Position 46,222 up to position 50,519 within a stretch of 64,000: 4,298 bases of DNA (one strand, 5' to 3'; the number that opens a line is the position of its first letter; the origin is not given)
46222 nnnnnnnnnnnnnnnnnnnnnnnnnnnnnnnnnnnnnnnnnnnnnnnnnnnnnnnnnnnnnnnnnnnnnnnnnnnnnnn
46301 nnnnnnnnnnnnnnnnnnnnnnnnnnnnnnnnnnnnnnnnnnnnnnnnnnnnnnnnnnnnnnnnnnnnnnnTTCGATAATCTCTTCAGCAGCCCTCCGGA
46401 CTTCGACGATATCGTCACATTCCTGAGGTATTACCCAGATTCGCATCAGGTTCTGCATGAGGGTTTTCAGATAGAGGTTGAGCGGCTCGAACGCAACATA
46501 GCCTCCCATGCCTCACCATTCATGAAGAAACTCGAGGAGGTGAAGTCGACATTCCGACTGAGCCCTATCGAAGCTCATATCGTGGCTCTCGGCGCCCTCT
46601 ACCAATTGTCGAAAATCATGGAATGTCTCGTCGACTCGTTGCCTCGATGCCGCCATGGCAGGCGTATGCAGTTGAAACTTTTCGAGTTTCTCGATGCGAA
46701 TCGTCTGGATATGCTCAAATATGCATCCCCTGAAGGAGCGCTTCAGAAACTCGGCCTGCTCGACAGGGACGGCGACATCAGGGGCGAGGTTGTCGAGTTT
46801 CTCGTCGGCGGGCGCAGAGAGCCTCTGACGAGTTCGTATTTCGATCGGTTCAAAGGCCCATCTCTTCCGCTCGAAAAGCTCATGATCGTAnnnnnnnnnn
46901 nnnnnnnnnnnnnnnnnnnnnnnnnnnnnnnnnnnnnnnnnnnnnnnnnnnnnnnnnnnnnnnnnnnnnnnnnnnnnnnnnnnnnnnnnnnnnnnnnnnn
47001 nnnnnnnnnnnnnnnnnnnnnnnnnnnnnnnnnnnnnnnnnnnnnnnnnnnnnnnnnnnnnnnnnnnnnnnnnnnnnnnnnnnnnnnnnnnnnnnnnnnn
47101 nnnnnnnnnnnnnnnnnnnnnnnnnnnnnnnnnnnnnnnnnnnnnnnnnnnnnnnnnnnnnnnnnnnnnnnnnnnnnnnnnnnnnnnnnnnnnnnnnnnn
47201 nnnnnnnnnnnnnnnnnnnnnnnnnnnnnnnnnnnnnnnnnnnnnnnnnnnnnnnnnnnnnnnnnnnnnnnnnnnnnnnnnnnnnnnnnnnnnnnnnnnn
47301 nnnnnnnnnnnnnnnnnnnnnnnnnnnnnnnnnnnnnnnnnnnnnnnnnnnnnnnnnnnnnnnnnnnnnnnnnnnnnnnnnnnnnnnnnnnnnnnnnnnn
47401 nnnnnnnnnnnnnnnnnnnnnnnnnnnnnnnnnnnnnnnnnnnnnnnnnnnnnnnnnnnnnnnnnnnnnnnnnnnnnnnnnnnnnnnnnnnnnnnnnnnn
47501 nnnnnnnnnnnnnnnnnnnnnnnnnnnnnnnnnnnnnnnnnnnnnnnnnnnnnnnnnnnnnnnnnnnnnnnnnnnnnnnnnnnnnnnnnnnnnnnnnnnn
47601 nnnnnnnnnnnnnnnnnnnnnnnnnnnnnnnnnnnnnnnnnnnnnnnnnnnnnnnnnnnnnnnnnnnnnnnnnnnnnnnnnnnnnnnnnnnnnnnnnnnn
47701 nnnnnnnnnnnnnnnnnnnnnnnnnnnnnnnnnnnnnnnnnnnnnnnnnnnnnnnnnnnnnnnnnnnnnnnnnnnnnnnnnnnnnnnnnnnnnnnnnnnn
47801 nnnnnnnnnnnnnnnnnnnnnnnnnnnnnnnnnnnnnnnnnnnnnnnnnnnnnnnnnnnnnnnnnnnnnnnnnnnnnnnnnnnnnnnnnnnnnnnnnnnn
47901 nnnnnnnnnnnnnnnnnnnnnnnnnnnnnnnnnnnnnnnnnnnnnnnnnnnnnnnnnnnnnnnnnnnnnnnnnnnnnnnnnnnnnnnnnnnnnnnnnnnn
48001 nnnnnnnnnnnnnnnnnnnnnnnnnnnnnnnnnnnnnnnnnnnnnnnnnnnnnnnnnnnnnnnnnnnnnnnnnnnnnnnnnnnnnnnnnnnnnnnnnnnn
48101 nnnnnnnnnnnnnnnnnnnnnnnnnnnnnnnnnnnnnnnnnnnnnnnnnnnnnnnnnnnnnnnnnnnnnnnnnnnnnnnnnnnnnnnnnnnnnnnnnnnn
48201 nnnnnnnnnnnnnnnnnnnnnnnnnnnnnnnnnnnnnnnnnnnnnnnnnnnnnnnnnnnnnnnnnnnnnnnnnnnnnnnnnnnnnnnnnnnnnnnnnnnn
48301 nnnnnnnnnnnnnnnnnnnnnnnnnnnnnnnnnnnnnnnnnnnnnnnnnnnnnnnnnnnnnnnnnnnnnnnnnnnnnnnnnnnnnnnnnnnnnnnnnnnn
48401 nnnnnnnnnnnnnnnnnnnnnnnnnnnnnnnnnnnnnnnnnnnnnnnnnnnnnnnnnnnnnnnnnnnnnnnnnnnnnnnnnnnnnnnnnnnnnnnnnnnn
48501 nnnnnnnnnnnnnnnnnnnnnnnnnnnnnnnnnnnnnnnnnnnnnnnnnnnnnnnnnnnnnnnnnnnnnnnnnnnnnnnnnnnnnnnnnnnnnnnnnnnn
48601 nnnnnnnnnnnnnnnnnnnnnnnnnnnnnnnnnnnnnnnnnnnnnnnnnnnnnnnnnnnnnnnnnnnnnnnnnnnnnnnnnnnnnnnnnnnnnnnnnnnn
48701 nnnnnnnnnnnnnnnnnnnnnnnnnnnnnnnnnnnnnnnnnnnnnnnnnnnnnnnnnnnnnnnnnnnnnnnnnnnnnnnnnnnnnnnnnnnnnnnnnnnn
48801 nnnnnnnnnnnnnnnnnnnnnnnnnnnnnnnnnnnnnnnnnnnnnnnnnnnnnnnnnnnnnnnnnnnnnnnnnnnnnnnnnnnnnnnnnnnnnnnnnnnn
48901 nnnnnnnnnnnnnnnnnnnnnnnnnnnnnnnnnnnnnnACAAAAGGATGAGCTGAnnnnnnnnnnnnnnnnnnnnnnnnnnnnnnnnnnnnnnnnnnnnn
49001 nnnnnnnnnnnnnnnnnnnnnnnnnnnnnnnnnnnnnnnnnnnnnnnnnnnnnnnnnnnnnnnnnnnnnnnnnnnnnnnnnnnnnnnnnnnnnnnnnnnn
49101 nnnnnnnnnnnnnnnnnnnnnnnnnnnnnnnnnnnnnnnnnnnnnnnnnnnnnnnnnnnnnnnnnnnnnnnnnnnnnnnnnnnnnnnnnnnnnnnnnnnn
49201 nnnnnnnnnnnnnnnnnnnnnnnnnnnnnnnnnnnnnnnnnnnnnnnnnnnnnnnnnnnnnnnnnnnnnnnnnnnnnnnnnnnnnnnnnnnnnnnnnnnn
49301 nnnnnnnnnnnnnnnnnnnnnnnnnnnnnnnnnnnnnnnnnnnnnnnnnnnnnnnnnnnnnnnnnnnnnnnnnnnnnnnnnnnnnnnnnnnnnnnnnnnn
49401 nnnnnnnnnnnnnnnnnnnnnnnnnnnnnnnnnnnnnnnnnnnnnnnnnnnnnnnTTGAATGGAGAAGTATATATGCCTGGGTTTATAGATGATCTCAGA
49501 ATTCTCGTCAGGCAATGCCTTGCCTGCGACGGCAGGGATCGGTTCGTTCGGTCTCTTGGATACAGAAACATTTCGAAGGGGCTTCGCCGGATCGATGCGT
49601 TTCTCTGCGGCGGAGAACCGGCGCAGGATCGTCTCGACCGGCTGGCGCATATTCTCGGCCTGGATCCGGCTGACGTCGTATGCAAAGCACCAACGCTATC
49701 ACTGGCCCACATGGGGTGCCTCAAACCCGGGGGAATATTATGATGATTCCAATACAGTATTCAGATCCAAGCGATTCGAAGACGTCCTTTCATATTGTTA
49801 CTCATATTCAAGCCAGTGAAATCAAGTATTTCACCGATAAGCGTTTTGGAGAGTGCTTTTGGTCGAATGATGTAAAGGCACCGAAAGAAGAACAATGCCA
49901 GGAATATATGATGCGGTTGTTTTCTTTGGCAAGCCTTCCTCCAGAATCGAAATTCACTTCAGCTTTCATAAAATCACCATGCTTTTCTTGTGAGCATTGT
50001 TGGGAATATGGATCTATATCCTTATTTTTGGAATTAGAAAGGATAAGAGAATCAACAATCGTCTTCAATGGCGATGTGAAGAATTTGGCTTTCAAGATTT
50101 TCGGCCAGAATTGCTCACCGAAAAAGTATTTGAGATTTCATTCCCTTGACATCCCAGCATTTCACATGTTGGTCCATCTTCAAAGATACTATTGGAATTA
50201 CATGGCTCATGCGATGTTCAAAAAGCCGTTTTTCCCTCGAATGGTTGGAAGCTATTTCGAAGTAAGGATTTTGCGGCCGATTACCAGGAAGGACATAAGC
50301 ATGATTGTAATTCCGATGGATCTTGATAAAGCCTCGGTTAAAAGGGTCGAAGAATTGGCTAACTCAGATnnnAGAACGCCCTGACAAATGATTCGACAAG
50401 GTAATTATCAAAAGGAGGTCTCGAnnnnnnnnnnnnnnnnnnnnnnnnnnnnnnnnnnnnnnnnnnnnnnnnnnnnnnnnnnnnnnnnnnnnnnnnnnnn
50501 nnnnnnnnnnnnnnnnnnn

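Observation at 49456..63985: Inverted pair of paralogous cassettes built around small Cys-rich CheY-like proteins, plus a third copy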

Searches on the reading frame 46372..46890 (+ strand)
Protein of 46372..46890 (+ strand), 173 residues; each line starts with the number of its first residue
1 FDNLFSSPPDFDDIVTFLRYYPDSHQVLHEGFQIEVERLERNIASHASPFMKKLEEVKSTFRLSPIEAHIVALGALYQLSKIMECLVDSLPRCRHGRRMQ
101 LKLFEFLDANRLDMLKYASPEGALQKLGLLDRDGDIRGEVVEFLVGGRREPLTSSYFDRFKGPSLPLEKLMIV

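Call 76: find_homologous_proteins(query=A5, max_evalue=0.001)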
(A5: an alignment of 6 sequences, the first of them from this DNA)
Query A5 (6 sequences) (173 aa, profile of the alignment): 1 proteins with E <= 0.001 among 7484 candidates.
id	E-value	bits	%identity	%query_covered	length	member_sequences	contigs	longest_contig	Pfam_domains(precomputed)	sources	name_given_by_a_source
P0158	9.5e-14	70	-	-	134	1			-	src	-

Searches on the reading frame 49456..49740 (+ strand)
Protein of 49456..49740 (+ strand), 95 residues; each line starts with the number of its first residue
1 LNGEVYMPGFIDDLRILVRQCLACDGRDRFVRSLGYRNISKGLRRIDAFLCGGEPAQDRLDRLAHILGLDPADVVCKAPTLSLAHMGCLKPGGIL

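Call 5: search_protein_families(library=pfam, proteins=[window:49456-49740:+], max_evalue=0.1)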
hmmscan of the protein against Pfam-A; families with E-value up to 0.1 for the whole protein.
window:49456-49740:+ (95 aa): 0 families

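Call 13: search_protein_families(library=padloc, proteins=[window:49456-49740:+], max_evalue=0.01)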
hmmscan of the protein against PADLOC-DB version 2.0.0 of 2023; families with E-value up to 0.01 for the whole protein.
window:49456-49740:+ (95 aa): 0 families

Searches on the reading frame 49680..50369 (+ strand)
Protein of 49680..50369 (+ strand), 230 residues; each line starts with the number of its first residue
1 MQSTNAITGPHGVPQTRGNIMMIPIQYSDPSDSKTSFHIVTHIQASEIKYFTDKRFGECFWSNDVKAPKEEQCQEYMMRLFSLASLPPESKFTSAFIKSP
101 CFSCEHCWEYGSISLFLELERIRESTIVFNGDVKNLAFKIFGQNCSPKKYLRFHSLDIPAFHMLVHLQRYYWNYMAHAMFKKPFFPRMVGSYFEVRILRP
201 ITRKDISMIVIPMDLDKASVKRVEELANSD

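Call 5: search_protein_families(library=pfam, proteins=[window:49680-50369:+], max_evalue=0.1)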
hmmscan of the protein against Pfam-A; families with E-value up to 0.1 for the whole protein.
window:49680-50369:+ (230 aa): 0 families

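Call 13: search_protein_families(library=padloc, proteins=[window:49680-50369:+], max_evalue=0.01)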
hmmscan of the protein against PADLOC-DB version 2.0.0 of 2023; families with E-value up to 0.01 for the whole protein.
window:49680-50369:+ (230 aa): 0 families

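Call 46: search_protein_families(library=phrogs, proteins=[window:49740-50369:+], max_evalue=0.1)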
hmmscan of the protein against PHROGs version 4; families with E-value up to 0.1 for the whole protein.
window:49740-50369:+ (210 aa): 1 family
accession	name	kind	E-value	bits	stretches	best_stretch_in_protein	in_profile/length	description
phrog_1825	-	other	0.0081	17.6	0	80-101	37-58/81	DNA methyltransferase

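Call 47: search_protein_families(library=ncbifam, proteins=[window:49740-50369:+], max_evalue=0.1)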
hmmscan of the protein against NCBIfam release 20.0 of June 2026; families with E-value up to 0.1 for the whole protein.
window:49740-50369:+ (210 aa): 0 families

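Call 109: search_solved_structures(query=A10, max_evalue=10)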
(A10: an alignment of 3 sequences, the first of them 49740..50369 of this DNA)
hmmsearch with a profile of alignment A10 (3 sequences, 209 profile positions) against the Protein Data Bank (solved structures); distinct sequences matched with E-value up to 10: 1.
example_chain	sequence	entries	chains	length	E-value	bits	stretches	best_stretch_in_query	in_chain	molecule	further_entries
1jds_A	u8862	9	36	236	1.4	11.9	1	15-71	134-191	5'-METHYLTHIOADENOSINE PHOSPHORYLASE | 5'-deoxy-5'-methylthioadenosine phosphorylase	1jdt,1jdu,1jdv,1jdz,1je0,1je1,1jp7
